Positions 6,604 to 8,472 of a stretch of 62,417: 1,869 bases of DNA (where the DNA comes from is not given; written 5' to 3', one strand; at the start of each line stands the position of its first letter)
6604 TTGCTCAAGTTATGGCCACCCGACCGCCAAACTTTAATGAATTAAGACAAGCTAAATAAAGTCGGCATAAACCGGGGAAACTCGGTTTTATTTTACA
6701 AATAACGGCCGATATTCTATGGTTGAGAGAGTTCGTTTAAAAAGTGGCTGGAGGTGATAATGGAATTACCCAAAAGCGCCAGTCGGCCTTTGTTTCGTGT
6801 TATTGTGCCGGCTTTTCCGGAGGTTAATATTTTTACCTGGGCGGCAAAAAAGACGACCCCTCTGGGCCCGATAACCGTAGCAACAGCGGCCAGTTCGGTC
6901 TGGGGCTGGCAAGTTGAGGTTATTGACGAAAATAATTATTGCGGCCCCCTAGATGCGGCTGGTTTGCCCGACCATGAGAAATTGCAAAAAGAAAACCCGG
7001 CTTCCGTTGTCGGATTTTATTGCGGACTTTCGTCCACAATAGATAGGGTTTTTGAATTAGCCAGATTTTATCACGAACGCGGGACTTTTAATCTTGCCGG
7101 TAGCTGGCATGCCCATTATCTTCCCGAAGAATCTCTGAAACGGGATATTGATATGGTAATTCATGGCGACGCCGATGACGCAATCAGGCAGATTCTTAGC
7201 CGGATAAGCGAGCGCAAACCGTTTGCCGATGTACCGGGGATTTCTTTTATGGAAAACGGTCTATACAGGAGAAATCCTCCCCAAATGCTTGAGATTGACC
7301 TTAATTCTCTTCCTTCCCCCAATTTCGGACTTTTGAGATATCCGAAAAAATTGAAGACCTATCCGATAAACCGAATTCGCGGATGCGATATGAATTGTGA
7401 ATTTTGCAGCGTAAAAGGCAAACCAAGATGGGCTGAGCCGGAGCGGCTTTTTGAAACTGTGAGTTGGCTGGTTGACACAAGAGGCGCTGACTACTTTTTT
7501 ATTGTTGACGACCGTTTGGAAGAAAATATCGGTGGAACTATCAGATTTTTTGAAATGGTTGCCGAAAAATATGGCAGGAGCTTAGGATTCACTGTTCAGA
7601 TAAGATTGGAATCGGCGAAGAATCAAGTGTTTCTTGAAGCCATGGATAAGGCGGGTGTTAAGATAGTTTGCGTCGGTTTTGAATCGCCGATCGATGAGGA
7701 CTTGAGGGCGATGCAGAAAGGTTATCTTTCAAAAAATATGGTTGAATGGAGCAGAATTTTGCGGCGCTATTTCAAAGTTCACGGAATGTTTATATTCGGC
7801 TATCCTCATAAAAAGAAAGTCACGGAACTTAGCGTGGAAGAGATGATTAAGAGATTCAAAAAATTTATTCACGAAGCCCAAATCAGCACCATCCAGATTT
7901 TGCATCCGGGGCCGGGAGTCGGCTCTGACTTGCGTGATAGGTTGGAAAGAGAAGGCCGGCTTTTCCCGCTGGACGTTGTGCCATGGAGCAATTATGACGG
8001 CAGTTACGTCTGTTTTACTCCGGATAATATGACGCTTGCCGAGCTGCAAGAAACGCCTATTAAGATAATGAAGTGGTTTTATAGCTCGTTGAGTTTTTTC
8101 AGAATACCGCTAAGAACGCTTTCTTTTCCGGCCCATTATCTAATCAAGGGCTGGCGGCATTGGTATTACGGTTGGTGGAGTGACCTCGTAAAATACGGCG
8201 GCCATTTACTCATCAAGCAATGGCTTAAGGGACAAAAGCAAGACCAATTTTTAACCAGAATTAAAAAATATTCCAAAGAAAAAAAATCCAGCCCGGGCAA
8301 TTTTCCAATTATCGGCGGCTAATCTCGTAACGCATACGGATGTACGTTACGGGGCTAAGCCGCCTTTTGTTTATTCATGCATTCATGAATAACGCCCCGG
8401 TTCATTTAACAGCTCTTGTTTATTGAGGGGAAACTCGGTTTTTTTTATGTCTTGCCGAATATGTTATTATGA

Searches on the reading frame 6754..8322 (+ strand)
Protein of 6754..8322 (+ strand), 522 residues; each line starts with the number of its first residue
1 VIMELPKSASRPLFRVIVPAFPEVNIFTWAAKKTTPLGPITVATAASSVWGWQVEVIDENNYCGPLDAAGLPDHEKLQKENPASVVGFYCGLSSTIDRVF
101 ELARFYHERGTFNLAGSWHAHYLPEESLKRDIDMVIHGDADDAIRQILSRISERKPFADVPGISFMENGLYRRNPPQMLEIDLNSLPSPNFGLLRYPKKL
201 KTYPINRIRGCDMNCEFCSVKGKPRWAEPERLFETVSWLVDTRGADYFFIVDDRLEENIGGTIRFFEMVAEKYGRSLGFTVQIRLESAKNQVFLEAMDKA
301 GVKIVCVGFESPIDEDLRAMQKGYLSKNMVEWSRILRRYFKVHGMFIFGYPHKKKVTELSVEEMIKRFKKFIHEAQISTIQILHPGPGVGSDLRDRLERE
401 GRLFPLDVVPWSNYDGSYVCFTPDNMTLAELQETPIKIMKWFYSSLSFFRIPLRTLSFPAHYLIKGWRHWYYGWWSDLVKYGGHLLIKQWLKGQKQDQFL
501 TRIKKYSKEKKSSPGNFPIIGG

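Call 100: search_protein_families(library=ncbifam, proteins=[window:6754-8322:+], max_evalue=0.00001)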
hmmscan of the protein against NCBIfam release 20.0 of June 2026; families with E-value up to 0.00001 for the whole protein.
window:6754-8322:+ (522 aa): 10 families
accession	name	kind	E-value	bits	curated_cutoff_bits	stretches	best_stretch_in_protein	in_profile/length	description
NF050148.1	rSAM_ApyD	equivalog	1.5e-15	56.6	750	1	114-407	107-407/645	RiPP biosynthesis radical SAM protein ApyD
TIGR03471.1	HpnJ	equivalog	2.4e-15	56.4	577.6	1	120-403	107-393/472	hopanoid biosynthesis associated radical SAM protein HpnJ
TIGR04014.1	B12_SAM_MJ_0865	equivalog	8.6e-13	47.8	360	1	99-365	57-333/434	methyl-coenzyme M reductase glutamine C-methyltransferase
TIGR04072.2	rSAM_ladder_B12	equivalog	3.7e-12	45.6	360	1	195-371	173-349/443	lipid biosynthesis B12-binding/radical SAM protein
TIGR03975.1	rSAM_ocin_1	subfamily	7.3e-12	44.6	281.85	1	132-331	182-392/606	RiPP maturation radical SAM C-methyltransferase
TIGR02026.1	BchE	equivalog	1.3e-11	44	481.35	1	75-464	57-449/497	magnesium-protoporphyrin IX monomethyl ester anaerobic oxidative cyclase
TIGR04013.1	B12_SAM_MJ_1487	hypoth_equivalog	1.6e-11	43.7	251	1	76-220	37-169/382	TIGR04013 family B12-binding domain/radical SAM domain-containing protein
TIGR04479.1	bcpD_PhpK_rSAM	subfamily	3.5e-09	35.6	600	1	138-375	178-416/504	PhpK family radical SAM P-methyltransferase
TIGR04367.1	HpnR_B12_rSAM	equivalog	1.4e-08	33.8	650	1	33-323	19-307/490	hopanoid C-3 methylase HpnR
TIGR04295.1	B12_rSAM_oligo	hypoth_equivalog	1e-06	27.7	400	1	104-321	95-313/422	TIGR04295 family B12-binding domain-containing radical SAM protein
